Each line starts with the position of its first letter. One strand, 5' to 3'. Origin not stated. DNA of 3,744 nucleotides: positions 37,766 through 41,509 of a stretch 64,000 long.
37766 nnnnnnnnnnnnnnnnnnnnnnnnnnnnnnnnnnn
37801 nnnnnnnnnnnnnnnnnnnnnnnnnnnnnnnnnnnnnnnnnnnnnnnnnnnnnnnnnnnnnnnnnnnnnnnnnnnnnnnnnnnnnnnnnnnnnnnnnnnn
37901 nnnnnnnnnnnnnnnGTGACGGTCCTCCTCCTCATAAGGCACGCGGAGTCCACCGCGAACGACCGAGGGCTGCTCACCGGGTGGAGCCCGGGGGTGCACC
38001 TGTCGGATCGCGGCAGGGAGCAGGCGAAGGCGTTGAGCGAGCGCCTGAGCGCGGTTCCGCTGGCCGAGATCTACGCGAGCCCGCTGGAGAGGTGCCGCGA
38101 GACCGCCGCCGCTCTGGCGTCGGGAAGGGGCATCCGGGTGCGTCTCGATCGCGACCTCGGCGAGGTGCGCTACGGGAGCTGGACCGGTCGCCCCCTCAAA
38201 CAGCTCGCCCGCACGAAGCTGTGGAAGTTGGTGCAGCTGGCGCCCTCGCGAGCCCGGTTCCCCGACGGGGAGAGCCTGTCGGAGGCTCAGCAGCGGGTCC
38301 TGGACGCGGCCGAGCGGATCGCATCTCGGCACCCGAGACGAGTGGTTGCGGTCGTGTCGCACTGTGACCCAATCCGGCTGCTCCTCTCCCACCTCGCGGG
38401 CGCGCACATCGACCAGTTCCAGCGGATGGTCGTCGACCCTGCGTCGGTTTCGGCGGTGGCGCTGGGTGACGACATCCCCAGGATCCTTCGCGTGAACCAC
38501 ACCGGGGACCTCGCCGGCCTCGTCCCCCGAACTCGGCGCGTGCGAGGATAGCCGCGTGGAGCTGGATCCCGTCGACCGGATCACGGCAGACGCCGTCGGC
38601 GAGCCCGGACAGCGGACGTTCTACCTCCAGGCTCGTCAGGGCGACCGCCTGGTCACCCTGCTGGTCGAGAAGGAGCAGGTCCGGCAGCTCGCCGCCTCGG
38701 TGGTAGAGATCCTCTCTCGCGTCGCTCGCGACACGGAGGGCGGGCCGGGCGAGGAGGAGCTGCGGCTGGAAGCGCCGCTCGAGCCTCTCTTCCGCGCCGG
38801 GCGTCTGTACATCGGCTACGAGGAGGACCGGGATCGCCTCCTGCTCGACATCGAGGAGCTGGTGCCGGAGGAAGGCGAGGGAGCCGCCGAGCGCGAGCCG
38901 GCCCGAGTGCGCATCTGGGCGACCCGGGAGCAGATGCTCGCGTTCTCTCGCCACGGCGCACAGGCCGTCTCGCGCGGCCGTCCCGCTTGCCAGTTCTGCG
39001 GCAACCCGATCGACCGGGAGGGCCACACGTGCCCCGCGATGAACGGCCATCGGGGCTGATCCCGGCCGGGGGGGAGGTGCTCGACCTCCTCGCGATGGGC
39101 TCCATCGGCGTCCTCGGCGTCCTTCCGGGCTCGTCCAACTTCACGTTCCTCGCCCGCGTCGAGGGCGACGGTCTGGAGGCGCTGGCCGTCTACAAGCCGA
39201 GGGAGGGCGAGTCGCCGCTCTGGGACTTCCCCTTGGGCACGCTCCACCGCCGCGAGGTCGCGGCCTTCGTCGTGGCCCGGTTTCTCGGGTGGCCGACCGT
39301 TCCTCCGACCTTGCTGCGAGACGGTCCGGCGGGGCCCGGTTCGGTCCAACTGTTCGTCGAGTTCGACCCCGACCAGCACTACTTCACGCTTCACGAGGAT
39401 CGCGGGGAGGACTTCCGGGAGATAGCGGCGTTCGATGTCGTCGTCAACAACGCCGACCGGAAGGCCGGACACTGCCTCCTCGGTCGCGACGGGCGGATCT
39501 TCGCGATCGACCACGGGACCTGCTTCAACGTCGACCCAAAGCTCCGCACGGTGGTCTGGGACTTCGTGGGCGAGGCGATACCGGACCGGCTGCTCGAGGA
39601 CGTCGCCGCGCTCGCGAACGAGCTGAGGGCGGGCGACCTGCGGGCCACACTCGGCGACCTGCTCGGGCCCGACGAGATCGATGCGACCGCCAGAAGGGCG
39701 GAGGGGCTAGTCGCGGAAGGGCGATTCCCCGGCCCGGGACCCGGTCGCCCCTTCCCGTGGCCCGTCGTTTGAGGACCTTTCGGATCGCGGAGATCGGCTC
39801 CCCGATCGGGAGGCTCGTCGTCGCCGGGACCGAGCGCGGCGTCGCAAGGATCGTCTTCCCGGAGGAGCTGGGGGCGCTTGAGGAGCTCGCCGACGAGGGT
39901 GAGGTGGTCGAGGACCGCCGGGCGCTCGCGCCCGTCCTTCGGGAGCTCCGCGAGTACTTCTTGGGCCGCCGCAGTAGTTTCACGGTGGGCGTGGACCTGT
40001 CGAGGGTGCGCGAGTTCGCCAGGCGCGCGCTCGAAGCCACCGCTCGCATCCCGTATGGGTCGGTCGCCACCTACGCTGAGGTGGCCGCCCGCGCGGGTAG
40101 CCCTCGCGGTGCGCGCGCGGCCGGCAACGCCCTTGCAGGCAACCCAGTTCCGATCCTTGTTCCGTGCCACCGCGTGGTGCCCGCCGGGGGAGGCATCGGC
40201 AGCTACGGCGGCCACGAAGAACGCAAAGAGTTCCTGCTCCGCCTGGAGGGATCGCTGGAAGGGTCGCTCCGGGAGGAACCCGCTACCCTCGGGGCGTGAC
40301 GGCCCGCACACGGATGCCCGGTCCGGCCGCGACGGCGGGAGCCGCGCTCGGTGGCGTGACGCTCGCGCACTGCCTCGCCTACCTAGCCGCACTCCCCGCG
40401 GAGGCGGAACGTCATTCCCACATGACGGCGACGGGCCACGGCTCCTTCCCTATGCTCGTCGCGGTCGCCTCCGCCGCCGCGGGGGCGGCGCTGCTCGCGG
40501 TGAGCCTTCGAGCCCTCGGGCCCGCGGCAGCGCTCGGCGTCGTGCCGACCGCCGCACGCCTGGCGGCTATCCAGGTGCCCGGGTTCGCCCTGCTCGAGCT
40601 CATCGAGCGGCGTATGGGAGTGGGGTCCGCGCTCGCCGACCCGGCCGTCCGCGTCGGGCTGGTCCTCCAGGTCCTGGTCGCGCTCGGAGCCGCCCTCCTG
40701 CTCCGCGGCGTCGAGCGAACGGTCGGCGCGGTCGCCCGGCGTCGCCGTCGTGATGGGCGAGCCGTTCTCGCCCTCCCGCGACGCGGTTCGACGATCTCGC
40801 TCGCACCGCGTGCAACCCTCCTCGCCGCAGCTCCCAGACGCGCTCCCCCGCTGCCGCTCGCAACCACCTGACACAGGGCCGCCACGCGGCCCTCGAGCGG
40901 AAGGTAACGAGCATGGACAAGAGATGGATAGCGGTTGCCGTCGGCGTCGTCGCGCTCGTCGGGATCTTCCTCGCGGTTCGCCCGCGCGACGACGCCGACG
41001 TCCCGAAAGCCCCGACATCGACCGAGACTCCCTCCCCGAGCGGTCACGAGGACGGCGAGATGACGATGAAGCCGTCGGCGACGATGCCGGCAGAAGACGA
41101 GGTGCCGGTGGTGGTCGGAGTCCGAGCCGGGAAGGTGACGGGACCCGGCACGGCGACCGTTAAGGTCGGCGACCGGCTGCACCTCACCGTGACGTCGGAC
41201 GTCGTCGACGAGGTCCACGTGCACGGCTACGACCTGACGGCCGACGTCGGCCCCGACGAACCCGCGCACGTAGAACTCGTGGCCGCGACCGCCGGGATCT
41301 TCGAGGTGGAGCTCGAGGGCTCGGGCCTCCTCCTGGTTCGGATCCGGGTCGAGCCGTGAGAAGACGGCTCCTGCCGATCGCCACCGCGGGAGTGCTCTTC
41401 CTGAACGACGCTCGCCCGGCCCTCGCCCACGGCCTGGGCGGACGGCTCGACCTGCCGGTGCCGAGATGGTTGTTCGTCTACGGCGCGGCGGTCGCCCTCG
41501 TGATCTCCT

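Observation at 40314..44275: Uncharacterised envelope cluster with a cupredoxin-like anchor protein, a 455-aa polytopic membrane protein, a zinc-ribbon mini-protein, and two lipoproteins (one thioredoxin-like)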

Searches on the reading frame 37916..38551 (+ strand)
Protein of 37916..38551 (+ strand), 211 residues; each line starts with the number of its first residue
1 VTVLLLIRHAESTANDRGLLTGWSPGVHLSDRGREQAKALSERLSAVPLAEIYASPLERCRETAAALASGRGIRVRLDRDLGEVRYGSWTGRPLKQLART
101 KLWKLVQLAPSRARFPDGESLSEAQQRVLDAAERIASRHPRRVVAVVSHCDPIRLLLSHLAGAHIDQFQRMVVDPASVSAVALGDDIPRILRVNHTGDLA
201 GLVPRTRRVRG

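Call 81: search_protein_families(library=pfam, proteins=[window:37916-38551:+], max_evalue=0.01)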
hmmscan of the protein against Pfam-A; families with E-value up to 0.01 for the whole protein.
window:37916-38551:+ (211 aa): 1 family
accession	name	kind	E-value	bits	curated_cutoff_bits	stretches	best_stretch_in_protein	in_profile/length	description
PF00300.27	His_Phos_1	-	3.2e-51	174.2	21.7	1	4-195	1-193/194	Histidine phosphatase superfamily (branch 1)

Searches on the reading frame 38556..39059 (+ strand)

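Call 81: search_protein_families(library=pfam, proteins=[window:38556-39059:+], max_evalue=0.01)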
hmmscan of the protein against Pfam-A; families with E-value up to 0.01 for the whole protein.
window:38556-39059:+ (167 aa): 1 family
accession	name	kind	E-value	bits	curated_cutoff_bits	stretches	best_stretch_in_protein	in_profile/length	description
PF11290.13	DUF3090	-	2.4e-44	151.6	27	1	2-159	2-170/170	Protein of unknown function (DUF3090)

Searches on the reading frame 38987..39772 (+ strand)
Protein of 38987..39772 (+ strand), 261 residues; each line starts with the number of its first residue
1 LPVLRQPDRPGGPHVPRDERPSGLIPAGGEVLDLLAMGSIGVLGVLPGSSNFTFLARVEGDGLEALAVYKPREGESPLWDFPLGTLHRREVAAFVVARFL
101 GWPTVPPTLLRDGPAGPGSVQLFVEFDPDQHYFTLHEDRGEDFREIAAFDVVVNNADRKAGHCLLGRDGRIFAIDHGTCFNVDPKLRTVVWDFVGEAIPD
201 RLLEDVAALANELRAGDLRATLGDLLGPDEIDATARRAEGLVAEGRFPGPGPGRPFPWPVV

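Call 3: search_protein_families(library=pfam, proteins=[window:38987-39772:+], max_evalue=0.1)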
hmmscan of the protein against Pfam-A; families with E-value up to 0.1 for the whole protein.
window:38987-39772:+ (261 aa): 2 families
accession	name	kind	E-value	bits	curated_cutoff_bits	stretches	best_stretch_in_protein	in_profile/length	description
PF00454.33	PI3_PI4_kinase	-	1.5e-07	32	27.1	1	116-210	106-197/241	Phosphatidylinositol 3- and 4-kinase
PF00672.30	HAMP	-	0.046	14.5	25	1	203-236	10-42/53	HAMP domain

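Call 4: search_protein_families(library=ncbifam, proteins=[window:38987-39772:+], max_evalue=0.1)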
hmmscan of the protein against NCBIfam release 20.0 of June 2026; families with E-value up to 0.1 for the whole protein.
window:38987-39772:+ (261 aa): 1 family
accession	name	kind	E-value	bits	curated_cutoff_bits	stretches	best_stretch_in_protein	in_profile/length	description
TIGR03843.1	TIGR03843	hypoth_equivalog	2.7e-81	272.7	172.4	2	139-261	131-253/253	SCO1664 family protein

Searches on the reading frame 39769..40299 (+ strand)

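Call 81: search_protein_families(library=pfam, proteins=[window:39769-40299:+], max_evalue=0.01)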
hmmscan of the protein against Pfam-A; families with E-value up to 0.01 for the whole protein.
window:39769-40299:+ (176 aa): 2 families
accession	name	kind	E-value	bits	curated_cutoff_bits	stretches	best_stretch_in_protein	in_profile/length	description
PF01035.26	DNA_binding_1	-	2.3e-28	98.3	27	1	82-161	1-80/81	6-O-methylguanine DNA methyltransferase, DNA binding domain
PF02870.21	Methyltransf_1N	-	1.3e-08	35.7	21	1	10-77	7-71/71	6-O-methylguanine DNA methyltransferase, ribonuclease-like domain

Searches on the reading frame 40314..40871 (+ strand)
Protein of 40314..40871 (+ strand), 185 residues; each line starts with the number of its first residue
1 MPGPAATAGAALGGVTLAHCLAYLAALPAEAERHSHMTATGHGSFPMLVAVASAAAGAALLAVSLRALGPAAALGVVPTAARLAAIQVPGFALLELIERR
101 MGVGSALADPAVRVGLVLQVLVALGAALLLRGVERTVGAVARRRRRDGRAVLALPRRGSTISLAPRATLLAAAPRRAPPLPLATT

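Call 3: search_protein_families(library=pfam, proteins=[window:40314-40871:+], max_evalue=0.1)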
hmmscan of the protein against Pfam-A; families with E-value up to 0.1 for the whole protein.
window:40314-40871:+ (185 aa): 0 families

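Call 4: search_protein_families(library=ncbifam, proteins=[window:40314-40871:+], max_evalue=0.1)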
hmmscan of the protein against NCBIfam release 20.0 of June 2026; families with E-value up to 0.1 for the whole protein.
window:40314-40871:+ (185 aa): 0 families

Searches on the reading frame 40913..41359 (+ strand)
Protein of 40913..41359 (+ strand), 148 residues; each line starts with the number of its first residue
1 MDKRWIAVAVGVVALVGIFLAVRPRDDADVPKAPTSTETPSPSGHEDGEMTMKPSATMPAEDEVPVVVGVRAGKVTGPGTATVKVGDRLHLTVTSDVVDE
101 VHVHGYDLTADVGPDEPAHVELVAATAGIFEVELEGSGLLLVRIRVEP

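Call 3: search_protein_families(library=pfam, proteins=[window:40913-41359:+], max_evalue=0.1)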
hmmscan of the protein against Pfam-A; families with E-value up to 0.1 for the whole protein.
window:40913-41359:+ (148 aa): 0 families

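Call 4: search_protein_families(library=ncbifam, proteins=[window:40913-41359:+], max_evalue=0.1)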
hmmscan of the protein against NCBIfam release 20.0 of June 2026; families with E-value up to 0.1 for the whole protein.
window:40913-41359:+ (148 aa): 0 families

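Call 33: find_homologous_proteins(query=window:40913-41359:+)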
Query window:40913-41359:+ (148 aa): 242 proteins with E <= 0.001 among 596 candidates; the best 120 are listed.
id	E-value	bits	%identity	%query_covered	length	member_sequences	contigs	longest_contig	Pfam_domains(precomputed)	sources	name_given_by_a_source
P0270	3.5e-87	308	99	100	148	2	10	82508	-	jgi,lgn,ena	-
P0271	9.3e-46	174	60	100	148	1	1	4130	-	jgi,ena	-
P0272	5.2e-44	168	61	99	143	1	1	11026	-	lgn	-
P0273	3.5e-39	152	58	100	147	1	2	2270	-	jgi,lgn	jgi:predicted RNA-binding protein with TRAM domain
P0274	6.5e-31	125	47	99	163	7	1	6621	PF13473.13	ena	-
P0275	9.4e-31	125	48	78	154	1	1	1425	PF13473.13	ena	-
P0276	3.6e-29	120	46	99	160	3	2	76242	PF13473.13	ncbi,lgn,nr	ncbi:MAG TPA: hypothetical protein VFK59_10260 [Actinomycetota bacterium]|nr:hypothetical protein [A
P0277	4.9e-28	116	51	59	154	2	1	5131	PF13473.13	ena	-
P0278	1.1e-27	115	47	78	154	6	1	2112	PF13473.13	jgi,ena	-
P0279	2.1e-27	114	47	98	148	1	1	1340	-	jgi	jgi:hypothetical protein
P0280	3.0e-27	114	46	83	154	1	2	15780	PF13473.13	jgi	jgi:hypothetical protein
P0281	4.2e-27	113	47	97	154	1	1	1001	-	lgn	-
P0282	3.0e-25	107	44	99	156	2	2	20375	PF13473.13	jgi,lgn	jgi:heme/copper-type cytochrome/quinol oxidase subunit 2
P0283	5.7e-25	106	43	98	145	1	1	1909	-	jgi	jgi:hypothetical protein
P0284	5.9e-25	106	51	59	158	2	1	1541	PF13473.13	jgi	jgi:cytoskeletal protein RodZ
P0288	1.6e-22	98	45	99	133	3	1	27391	PF13473.13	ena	-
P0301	1.1e-17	82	37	100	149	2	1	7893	PF21827.2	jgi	jgi:hypothetical protein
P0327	6.7e-15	73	53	53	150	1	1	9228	PF21827.2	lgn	-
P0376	2.3e-12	65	49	59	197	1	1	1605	PF21827.2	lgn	-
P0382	4.1e-12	64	53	51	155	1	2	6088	PF13473.13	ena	-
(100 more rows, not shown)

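Call 35: search_protein_families(library=pfam, proteins=[P0301, P0274, P0282, P0327, P0376], max_evalue=0.1)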
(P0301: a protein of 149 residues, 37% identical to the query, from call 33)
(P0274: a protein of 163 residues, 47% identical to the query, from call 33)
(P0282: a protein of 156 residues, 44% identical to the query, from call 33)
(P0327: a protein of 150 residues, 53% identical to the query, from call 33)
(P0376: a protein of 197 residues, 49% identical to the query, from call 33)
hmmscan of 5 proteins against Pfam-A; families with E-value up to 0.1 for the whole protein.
P0301 (149 aa): 1 family
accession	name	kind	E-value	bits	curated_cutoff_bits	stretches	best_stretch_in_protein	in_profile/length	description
PF21827.1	New_glue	-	1.8e-06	28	31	1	10-56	5-50/94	New glue protein family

P0274 (163 aa): 2 families
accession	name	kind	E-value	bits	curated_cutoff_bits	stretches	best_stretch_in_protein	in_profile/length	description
PF13473.12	Cupredoxin_1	-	2.9e-06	27.7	27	1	76-147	18-90/104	Cupredoxin-like domain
PF07731.20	Cu-oxidase_2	-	0.0044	17.2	20.4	0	95-122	34-63/137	Multicopper oxidase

P0282 (156 aa): 2 families
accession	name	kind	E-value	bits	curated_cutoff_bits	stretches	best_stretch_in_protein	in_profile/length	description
PF13473.12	Cupredoxin_1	-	1.3e-06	28.8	27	1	68-140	17-90/104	Cupredoxin-like domain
PF07731.20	Cu-oxidase_2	-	0.0073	16.5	20.4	0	117-138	92-113/137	Multicopper oxidase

P0327 (150 aa): 2 families
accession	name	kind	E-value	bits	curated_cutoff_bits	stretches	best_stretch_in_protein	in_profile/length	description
PF21827.1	New_glue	-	4.6e-07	29.9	31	1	4-63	2-60/94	New glue protein family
PF10476.14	DUF2448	-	0.094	13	24.5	0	3-58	27-82/205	Protein of unknown function C-terminus (DUF2448)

P0376 (197 aa): 5 families
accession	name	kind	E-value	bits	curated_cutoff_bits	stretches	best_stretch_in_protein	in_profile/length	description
PF21827.1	New_glue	-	2.2e-05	24.6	31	1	47-106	7-60/94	New glue protein family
PF13473.12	Cupredoxin_1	-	0.0075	16.7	27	1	104-181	13-90/104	Cupredoxin-like domain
PF01456.22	Mucin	-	0.016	15.7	34.7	1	61-112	40-93/143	Mucin-like glycoprotein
PF08402.16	TOBE_2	-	0.029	14.9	21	1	111-175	5-72/76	TOBE domain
PF06532.16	NrsF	-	0.045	14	26.8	1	27-93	8-74/204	Negative regulator of sigma F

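Call 37: search_solved_structures(query=A4, max_evalue=10, show_alignments=3)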
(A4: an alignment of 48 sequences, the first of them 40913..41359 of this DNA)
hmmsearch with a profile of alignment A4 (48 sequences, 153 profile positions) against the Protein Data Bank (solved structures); distinct sequences matched with E-value up to 10: 92 (the best 60 are shown).
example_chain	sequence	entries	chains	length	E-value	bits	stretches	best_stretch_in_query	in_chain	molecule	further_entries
6ptt_A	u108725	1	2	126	0.0006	23.3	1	61-135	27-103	Cytochrome c oxidase subunit 2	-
6pty_A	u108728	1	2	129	0.00073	23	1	60-135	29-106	Cytochrome c oxidase subunit 2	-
3eh3_B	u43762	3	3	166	0.0019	21.6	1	45-135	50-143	Cytochrome c oxidase subunit 2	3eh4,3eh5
3s33_B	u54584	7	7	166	0.0019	21.6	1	45-135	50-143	Cytochrome c oxidase subunit 2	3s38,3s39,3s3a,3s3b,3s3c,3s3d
2qpe_B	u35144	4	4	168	0.0019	21.6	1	45-135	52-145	Cytochrome c oxidase subunit 2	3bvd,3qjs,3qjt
1ehk_B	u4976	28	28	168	0.0019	21.6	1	45-135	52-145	BA3-TYPE CYTOCHROME-C OXIDASE | Cytochrome c oxidase polypeptide II | Cytochrome c oxidase subunit 2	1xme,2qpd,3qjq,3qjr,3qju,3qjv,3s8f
5u7n_A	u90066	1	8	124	0.0039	20.6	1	81-135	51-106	Cytochrome c oxidase subunit 2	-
8aip_A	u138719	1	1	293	0.004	20.6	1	86-116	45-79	Two-Domain Laccase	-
2cua_A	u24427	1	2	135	0.0042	20.5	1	81-135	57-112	PROTEIN (CUA)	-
2lln_A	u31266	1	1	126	0.0042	20.5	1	81-135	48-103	Cytochrome c oxidase subunit 2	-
2fwl_B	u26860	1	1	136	0.0042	20.5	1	81-135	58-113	Cytochrome c oxidase subunit II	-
9f8x_A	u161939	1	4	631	0.0076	19.7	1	59-135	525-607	Nitrous-oxide reductase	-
7deg_B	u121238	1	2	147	0.0077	19.7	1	81-137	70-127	Cytochrome oxidase subunit II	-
3sbp_A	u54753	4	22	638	0.0081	19.6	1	69-134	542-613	Nitrous-oxide reductase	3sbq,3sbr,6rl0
6y7e_A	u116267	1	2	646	0.0083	19.6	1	69-134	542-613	Nitrous-oxide reductase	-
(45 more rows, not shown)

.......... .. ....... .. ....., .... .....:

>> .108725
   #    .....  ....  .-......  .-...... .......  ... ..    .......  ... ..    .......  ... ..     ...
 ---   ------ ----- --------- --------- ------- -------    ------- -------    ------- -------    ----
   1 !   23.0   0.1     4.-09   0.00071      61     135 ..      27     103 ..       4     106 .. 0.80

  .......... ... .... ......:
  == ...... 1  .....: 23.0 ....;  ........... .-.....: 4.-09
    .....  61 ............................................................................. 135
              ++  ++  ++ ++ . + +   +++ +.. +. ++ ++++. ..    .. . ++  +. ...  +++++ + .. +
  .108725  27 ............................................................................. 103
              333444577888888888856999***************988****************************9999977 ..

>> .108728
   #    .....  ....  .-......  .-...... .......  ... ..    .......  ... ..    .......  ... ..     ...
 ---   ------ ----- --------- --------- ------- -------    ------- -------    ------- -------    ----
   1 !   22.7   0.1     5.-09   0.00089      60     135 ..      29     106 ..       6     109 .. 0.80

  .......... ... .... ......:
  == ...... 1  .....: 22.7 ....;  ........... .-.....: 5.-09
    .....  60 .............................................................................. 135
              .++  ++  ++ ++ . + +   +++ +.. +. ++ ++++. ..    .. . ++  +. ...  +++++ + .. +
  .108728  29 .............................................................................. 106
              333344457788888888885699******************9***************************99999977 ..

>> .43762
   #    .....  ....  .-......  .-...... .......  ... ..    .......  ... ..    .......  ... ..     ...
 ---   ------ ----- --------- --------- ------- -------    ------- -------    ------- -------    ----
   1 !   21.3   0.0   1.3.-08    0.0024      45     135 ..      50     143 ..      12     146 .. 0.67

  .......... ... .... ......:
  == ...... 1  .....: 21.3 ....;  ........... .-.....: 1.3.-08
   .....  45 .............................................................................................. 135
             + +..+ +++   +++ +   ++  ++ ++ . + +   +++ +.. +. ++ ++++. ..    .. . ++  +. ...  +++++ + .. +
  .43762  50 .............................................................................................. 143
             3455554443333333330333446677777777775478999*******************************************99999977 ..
